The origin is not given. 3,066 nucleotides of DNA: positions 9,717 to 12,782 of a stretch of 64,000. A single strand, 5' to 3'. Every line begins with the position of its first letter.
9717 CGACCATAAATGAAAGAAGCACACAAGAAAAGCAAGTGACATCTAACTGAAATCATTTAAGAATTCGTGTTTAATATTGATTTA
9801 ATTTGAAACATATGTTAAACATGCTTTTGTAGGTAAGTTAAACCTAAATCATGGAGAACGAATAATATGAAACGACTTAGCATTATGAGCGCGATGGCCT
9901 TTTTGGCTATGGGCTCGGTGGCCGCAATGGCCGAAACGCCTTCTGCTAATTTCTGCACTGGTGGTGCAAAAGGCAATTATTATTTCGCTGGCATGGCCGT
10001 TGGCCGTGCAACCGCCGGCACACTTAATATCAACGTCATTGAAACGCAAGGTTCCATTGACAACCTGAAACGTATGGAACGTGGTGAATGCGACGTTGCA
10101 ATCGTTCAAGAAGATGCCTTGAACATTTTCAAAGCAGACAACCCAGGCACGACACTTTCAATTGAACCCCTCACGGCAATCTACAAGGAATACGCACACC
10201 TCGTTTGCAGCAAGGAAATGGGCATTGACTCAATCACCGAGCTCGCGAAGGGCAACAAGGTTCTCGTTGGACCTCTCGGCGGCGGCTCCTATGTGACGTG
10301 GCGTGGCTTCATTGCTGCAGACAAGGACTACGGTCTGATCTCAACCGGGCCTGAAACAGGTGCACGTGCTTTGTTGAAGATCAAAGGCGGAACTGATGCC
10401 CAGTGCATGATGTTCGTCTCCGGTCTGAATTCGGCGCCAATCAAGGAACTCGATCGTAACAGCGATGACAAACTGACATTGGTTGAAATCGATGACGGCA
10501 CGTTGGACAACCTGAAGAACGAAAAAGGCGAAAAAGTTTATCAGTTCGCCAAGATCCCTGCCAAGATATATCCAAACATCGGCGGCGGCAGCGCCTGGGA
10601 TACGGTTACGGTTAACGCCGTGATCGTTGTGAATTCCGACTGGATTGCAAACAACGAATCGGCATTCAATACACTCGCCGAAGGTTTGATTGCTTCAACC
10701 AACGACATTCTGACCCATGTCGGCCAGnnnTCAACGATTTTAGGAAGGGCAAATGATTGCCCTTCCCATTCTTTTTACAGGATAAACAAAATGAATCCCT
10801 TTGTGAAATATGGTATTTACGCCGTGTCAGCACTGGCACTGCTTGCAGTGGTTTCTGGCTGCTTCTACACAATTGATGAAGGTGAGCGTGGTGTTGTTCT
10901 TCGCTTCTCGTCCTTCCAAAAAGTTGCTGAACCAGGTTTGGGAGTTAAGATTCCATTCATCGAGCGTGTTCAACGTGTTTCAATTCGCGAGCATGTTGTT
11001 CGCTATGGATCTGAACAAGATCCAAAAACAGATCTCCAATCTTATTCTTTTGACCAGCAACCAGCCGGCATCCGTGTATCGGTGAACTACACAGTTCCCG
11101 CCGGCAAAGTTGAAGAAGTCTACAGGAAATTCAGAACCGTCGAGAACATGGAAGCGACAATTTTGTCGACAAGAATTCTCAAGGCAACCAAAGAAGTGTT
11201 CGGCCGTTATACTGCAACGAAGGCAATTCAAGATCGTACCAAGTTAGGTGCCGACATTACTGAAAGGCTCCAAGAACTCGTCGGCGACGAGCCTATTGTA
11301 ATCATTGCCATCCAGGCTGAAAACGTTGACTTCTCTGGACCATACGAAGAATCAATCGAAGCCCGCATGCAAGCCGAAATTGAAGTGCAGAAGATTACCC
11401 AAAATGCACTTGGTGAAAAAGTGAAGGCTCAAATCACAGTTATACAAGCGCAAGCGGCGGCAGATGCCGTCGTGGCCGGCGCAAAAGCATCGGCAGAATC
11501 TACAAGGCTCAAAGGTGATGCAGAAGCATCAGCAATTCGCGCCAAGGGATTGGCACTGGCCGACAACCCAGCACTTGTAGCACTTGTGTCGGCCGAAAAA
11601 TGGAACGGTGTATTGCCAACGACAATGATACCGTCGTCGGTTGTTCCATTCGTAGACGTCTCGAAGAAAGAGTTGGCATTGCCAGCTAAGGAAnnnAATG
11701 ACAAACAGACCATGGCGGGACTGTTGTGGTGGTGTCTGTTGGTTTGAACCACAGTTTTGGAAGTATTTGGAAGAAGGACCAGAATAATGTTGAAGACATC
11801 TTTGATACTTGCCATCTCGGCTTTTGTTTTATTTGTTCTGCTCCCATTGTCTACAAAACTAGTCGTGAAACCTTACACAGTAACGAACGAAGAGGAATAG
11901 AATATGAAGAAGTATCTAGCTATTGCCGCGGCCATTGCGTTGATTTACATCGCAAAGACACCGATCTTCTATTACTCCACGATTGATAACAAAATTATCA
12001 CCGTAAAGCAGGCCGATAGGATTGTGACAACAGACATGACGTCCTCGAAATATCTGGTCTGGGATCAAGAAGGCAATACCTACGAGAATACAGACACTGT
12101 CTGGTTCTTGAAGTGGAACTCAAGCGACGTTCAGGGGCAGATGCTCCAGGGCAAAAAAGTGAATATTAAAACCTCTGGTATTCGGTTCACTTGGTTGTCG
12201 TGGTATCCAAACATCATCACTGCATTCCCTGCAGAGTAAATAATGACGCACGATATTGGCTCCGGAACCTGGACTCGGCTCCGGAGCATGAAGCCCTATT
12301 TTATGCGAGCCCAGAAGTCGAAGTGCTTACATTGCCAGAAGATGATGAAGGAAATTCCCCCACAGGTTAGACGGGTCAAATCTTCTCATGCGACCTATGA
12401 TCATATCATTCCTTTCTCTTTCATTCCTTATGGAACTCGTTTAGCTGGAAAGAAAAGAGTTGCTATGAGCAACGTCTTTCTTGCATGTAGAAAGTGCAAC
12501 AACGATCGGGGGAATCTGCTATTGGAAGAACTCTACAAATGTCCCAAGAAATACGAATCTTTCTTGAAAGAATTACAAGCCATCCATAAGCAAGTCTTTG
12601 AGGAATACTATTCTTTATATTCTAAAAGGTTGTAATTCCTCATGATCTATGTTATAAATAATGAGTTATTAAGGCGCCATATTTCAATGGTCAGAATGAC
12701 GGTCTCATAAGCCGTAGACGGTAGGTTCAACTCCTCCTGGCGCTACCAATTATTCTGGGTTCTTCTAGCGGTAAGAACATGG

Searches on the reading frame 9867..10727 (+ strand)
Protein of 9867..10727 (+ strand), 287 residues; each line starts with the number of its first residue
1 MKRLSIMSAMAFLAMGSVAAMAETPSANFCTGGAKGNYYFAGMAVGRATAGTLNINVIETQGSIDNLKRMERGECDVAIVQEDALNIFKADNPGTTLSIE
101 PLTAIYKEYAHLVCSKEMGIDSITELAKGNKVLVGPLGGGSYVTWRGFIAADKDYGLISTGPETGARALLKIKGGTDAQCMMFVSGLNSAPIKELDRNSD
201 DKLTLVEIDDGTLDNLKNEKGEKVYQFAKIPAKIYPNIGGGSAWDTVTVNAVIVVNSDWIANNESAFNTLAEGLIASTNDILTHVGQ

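Call 68: search_protein_families(library=phrogs, proteins=[window:9867-10727:+], max_evalue=0.001)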
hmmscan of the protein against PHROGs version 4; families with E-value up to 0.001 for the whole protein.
window:9867-10727:+ (287 aa): 1 family
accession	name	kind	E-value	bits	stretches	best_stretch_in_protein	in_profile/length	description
phrog_6856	-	unknown function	4.7e-53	181.3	1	1-284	1-284/288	-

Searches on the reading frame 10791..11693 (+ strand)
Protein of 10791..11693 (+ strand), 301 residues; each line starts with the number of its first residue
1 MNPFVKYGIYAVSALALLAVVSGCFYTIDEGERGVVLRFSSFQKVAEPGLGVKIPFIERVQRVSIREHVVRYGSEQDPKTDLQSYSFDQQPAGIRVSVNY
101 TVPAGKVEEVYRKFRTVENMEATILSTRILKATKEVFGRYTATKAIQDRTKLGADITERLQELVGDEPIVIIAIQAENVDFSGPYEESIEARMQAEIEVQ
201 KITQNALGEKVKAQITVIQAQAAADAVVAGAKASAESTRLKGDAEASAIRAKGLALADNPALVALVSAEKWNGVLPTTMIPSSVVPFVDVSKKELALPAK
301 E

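Call 68: search_protein_families(library=phrogs, proteins=[window:10791-11693:+], max_evalue=0.001)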
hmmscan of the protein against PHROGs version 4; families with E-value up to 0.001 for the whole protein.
window:10791-11693:+ (301 aa): 2 families
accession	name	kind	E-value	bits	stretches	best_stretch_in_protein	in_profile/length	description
phrog_200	-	other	5.7e-57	194.5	1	7-294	83-363/379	lipoprotein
phrog_38808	-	unknown function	4.9e-12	47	1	232-290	9-67/68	-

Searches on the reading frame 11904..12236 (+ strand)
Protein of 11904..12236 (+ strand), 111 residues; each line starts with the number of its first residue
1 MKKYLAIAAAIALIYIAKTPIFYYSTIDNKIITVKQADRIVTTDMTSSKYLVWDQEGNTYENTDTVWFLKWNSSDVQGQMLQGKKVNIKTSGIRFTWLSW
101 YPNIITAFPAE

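Call 68: search_protein_families(library=phrogs, proteins=[window:11904-12236:+], max_evalue=0.001)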
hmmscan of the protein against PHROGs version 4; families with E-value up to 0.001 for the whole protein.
window:11904-12236:+ (111 aa): 2 families
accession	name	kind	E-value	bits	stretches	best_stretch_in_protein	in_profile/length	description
phrog_301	-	other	4e-17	63.5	1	5-107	13-124/130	secreted protein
phrog_6641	-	other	0.0007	20.3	1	3-106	16-123/127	secreted protein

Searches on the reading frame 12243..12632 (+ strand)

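Call 68: search_protein_families(library=phrogs, proteins=[window:12243-12632:+], max_evalue=0.001)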
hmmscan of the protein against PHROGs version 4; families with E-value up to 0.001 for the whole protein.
window:12243-12632:+ (130 aa): 12 families
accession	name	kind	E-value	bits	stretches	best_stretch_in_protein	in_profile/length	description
phrog_6050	-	DNA, RNA and nucleotide metabolism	4e-07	30.2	1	12-100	298-370/402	HNH endonuclease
phrog_1271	-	DNA, RNA and nucleotide metabolism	1.4e-05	25.6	1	22-96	263-322/361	HNH endonuclease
phrog_2118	-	DNA, RNA and nucleotide metabolism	3.8e-05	24.4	1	25-108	176-240/301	HNH endonuclease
phrog_338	-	DNA, RNA and nucleotide metabolism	7.6e-05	23.2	1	23-96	205-266/340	HNH endonuclease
phrog_2214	-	DNA, RNA and nucleotide metabolism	0.00013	22.3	1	14-106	182-253/429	HNH endonuclease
phrog_9545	-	DNA, RNA and nucleotide metabolism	0.0002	22.1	1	10-92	94-167/206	HNH endonuclease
phrog_1035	-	DNA, RNA and nucleotide metabolism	0.00025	22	1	20-99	154-220/271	endonuclease VII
phrog_144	-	DNA, RNA and nucleotide metabolism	0.0004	21.1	1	8-95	70-138/175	HNH endonuclease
phrog_8660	-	DNA, RNA and nucleotide metabolism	0.00041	21.5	1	20-91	119-178/196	HNH endonuclease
phrog_5718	-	DNA, RNA and nucleotide metabolism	0.00077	19.6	1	18-110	121-194/394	HNH endonuclease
phrog_5956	-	DNA, RNA and nucleotide metabolism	0.00079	20.1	1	13-93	47-111/138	HNH endonuclease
phrog_14729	-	unknown function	0.00089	20.4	0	9-48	10-47/92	-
